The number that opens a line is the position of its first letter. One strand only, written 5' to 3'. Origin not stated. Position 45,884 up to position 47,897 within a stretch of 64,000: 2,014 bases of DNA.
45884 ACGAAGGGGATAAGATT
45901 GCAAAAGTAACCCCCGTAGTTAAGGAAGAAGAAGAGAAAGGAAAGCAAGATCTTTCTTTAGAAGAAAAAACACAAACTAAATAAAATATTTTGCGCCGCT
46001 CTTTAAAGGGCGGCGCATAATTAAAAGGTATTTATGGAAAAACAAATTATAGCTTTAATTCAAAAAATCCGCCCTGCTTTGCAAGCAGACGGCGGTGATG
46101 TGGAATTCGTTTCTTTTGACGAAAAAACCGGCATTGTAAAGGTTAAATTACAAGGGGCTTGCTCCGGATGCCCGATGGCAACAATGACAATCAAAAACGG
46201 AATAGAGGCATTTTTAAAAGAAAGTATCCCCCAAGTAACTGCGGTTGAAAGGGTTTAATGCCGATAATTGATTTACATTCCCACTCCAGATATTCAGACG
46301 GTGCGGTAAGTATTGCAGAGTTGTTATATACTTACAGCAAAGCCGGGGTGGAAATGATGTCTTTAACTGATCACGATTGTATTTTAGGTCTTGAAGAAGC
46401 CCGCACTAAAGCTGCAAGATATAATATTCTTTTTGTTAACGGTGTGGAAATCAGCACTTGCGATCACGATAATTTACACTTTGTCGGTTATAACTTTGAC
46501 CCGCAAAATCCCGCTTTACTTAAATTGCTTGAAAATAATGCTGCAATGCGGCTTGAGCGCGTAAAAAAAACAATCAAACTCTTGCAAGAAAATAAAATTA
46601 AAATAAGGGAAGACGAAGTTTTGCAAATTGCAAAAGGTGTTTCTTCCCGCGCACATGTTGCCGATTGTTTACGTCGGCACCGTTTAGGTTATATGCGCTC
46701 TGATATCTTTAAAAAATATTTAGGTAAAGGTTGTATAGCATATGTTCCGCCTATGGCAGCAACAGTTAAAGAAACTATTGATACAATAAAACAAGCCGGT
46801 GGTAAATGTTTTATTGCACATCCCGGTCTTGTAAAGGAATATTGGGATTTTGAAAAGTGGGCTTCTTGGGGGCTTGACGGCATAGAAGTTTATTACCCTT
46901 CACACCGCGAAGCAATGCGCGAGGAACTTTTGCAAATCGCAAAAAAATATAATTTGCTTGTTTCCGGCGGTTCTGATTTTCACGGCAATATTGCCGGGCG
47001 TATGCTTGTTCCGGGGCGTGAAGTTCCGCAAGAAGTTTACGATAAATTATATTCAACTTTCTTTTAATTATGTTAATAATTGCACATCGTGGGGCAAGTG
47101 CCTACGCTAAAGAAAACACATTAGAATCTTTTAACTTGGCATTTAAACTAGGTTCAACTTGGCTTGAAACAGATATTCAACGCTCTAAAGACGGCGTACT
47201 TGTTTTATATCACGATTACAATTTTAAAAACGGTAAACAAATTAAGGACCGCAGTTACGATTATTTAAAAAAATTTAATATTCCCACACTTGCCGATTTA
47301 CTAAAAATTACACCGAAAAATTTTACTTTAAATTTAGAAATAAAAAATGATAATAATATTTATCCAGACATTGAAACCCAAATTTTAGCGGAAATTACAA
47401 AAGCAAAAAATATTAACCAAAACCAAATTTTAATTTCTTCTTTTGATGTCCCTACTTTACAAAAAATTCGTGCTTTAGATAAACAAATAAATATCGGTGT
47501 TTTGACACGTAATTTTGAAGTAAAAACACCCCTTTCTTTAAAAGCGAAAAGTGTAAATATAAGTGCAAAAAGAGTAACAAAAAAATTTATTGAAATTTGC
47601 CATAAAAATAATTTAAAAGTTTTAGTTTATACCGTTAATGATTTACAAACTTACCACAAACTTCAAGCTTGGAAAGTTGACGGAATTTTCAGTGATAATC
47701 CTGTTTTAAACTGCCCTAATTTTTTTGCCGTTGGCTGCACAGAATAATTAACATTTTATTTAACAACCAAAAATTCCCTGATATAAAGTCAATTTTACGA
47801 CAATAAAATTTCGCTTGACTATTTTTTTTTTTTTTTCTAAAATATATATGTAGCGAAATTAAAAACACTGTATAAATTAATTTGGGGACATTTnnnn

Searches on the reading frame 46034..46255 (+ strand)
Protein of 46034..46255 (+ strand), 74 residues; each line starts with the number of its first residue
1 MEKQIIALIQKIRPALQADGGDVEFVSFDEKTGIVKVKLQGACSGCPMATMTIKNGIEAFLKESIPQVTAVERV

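Call 33: find_encoding_contigs(protein=window:46034-46255:+, flank=3500, max_places=10)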
Protein seq(74 aa) (74 aa): 22 contigs read that carry it; 10 places shown.
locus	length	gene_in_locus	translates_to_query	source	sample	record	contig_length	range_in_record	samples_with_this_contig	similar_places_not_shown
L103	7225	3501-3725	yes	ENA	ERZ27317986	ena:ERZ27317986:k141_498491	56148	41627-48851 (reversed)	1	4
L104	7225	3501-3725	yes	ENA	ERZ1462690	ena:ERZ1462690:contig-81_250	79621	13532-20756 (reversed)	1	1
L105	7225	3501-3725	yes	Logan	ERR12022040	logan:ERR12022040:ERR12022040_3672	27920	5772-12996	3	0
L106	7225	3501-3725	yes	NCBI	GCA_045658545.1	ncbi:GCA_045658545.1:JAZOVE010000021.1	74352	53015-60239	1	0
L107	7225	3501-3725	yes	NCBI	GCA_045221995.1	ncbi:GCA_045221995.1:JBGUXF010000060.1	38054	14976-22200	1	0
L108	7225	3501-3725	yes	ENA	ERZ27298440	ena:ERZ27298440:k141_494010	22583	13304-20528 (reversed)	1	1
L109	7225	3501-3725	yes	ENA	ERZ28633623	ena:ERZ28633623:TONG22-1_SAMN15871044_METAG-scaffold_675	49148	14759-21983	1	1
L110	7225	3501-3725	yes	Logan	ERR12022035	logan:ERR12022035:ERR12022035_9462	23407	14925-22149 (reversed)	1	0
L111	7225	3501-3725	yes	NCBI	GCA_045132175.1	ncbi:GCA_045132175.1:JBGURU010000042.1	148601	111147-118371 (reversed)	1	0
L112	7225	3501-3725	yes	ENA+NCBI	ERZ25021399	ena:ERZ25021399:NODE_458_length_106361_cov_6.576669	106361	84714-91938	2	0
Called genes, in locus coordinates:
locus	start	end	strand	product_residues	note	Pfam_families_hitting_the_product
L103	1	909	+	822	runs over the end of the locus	PF02518:HATPase_c, PF00204:DNA_gyraseB, PF01751:Toprim, PF21249:GyrB_hook (faint), PF16898:TOPRIM_C (faint), PF00986:DNA_gyraseB_C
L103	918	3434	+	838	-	PF00521:DNA_topoisoIV, PF03989:DNA_gyraseA_C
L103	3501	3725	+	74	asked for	PF01106:NifU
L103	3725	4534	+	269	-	PF02811:PHP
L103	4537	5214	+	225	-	PF03009:GDPD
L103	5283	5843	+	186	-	PF07963:N_methyl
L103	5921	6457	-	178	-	-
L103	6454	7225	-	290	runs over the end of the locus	PF00763:THF_DHG_CYH, PF02882:THF_DHG_CYH_C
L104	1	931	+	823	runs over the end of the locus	PF02518:HATPase_c, PF00204:DNA_gyraseB, PF01751:Toprim, PF16898:TOPRIM_C (faint), PF00986:DNA_gyraseB_C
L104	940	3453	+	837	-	PF00521:DNA_topoisoIV, PF03989:DNA_gyraseA_C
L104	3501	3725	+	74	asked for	PF01106:NifU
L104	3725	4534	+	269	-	PF02811:PHP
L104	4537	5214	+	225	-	PF03009:GDPD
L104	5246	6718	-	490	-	PF00128:Alpha-amylase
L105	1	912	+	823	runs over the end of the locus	PF02518:HATPase_c, PF00204:DNA_gyraseB, PF01751:Toprim, PF21249:GyrB_hook (faint), PF16898:TOPRIM_C (faint), PF00986:DNA_gyraseB_C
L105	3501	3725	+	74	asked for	PF01106:NifU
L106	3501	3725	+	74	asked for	PF01106:NifU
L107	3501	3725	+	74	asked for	PF01106:NifU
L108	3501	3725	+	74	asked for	PF01106:NifU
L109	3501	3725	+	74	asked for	PF01106:NifU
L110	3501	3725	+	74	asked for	PF01106:NifU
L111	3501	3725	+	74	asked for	PF01106:NifU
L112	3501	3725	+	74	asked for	PF01106:NifU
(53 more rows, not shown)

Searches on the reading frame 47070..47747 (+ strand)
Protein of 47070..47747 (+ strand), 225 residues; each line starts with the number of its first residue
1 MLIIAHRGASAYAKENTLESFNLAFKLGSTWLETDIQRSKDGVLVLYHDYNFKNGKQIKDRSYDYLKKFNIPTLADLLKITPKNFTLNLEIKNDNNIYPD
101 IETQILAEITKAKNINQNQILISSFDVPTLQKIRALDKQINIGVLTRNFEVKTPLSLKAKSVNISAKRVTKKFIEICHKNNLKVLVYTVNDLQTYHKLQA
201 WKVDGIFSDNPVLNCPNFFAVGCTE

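Call 50: find_encoding_contigs(protein=window:47070-47747:+, flank=2500, max_places=10)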
Protein window:47070-47747:+ (225 aa): no gene with exactly this product is on record in the collection.
